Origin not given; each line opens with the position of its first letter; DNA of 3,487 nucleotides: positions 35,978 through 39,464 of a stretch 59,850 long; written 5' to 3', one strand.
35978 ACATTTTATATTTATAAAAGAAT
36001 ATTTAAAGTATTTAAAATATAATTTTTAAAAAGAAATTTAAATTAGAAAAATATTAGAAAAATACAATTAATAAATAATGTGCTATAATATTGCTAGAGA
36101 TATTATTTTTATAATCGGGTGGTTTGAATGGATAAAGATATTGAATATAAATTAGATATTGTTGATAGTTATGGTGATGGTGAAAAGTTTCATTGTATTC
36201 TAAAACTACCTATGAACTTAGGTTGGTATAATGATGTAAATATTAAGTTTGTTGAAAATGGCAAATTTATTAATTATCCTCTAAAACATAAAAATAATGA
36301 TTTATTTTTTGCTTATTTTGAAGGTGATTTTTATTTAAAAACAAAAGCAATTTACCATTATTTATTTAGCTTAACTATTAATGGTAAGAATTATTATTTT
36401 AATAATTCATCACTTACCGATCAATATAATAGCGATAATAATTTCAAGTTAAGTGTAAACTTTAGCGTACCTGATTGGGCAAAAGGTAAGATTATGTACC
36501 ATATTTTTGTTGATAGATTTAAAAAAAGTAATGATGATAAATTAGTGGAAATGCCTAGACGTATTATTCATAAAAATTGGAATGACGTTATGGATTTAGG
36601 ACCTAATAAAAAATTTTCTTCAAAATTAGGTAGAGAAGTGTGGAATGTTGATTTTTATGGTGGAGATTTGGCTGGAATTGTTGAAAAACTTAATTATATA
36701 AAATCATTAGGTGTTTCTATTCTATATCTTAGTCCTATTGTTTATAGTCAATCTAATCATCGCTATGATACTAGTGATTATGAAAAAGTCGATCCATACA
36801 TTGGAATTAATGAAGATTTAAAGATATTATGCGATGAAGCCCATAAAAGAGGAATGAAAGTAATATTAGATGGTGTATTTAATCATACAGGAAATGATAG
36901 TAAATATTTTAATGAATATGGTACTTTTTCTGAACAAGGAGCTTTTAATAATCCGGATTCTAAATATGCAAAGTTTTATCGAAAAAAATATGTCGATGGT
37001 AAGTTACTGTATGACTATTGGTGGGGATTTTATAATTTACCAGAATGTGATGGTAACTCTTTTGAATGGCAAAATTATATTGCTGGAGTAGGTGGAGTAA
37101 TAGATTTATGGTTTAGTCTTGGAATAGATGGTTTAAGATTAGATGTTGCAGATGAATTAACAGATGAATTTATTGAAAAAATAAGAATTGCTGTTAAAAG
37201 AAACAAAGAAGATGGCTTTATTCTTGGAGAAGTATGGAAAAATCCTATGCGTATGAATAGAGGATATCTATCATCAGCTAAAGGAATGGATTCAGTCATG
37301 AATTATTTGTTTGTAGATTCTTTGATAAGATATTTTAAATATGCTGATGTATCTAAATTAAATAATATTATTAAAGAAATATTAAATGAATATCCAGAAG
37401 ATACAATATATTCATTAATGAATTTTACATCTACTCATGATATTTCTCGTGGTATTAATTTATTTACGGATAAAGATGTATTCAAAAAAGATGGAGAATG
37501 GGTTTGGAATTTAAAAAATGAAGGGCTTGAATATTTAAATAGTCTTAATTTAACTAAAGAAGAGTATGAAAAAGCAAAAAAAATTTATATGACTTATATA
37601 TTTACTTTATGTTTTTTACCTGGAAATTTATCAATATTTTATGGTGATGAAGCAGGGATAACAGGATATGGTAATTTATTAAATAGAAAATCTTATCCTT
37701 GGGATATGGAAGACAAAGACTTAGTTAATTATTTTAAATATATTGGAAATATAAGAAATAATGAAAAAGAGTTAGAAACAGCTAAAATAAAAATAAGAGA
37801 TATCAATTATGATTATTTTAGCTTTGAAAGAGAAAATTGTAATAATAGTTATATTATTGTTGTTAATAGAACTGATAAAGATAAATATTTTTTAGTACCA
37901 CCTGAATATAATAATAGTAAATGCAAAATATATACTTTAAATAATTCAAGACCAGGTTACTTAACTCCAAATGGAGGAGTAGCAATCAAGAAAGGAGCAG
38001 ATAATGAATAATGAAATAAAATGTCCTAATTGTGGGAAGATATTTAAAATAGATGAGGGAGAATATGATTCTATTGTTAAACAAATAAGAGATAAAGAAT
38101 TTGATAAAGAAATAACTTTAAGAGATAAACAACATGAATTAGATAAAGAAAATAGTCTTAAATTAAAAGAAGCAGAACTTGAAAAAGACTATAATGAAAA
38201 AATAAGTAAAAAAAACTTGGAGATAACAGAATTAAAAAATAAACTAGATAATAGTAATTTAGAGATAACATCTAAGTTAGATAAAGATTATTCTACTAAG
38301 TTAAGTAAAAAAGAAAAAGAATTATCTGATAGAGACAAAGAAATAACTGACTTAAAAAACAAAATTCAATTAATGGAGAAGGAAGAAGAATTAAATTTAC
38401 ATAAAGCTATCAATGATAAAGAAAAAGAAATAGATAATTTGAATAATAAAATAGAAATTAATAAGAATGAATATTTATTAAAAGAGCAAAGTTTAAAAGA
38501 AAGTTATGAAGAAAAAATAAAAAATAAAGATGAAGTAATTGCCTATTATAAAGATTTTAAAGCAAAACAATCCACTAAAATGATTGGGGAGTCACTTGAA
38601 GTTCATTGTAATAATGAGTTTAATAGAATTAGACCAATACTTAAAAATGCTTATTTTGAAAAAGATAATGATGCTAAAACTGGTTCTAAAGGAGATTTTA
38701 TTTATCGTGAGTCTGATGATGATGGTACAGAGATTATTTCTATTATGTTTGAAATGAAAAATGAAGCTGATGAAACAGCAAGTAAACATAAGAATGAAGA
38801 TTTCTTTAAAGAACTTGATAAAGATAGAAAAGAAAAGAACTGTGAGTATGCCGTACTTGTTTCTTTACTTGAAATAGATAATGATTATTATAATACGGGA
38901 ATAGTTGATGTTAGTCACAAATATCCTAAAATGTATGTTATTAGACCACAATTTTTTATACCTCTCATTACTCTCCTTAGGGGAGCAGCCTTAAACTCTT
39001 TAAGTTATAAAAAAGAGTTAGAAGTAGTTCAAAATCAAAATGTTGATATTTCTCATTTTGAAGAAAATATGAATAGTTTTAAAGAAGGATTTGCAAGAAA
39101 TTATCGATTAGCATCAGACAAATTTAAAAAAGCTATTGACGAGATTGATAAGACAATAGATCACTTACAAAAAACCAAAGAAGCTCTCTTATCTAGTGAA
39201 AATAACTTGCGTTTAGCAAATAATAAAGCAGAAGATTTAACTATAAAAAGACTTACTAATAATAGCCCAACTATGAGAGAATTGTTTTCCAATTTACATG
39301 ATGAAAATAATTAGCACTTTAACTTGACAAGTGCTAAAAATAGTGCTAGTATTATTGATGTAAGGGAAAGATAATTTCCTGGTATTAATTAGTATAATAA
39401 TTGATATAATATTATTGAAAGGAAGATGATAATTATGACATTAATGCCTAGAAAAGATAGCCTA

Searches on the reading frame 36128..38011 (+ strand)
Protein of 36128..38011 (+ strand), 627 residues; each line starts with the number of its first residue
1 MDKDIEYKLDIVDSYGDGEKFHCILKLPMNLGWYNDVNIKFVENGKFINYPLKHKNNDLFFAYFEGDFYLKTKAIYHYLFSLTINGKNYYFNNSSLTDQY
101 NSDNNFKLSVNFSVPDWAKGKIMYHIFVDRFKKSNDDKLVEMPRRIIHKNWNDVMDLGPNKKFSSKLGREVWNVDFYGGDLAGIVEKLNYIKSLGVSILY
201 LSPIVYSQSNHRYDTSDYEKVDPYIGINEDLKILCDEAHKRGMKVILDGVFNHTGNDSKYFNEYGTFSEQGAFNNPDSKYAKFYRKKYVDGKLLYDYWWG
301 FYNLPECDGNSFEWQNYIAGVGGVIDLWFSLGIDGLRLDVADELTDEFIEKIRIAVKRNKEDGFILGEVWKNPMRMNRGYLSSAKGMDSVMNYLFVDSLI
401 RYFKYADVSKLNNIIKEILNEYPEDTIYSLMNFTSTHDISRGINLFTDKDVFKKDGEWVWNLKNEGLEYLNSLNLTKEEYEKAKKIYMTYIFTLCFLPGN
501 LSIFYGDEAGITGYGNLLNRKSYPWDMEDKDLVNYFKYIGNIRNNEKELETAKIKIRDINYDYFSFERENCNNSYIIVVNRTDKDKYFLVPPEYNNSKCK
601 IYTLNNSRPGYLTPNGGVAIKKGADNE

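Call 13: search_protein_families(library=pfam, proteins=[window:36128-38011:+], max_evalue=0.001)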
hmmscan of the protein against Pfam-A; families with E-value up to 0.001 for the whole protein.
window:36128-38011:+ (627 aa): 1 family
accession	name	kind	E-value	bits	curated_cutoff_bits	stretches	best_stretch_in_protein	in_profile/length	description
PF00128.31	Alpha-amylase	-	7.1e-47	161.1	22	1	126-523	2-361/446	Alpha amylase, catalytic domain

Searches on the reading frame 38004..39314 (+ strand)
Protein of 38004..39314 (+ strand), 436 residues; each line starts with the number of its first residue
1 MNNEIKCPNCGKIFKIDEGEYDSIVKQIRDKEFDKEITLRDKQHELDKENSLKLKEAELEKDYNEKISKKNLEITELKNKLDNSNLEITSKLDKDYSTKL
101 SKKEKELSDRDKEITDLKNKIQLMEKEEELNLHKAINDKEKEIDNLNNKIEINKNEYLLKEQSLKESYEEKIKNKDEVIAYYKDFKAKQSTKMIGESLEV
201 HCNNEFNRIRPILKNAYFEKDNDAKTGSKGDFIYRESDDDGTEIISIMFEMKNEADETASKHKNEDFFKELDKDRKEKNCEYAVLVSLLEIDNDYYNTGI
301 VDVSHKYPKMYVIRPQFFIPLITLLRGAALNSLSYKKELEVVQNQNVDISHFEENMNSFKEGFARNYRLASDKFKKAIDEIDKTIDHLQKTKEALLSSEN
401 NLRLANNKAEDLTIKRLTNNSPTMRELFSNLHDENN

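Call 13: search_protein_families(library=pfam, proteins=[window:38004-39314:+], max_evalue=0.001)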
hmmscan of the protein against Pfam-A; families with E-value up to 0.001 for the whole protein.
window:38004-39314:+ (436 aa): 1 family
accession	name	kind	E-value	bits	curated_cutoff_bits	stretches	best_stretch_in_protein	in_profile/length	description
PF09903.14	DUF2130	-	1.2e-91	306.9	26.7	1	162-420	2-255/255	Uncharacterized protein conserved in bacteria (DUF2130)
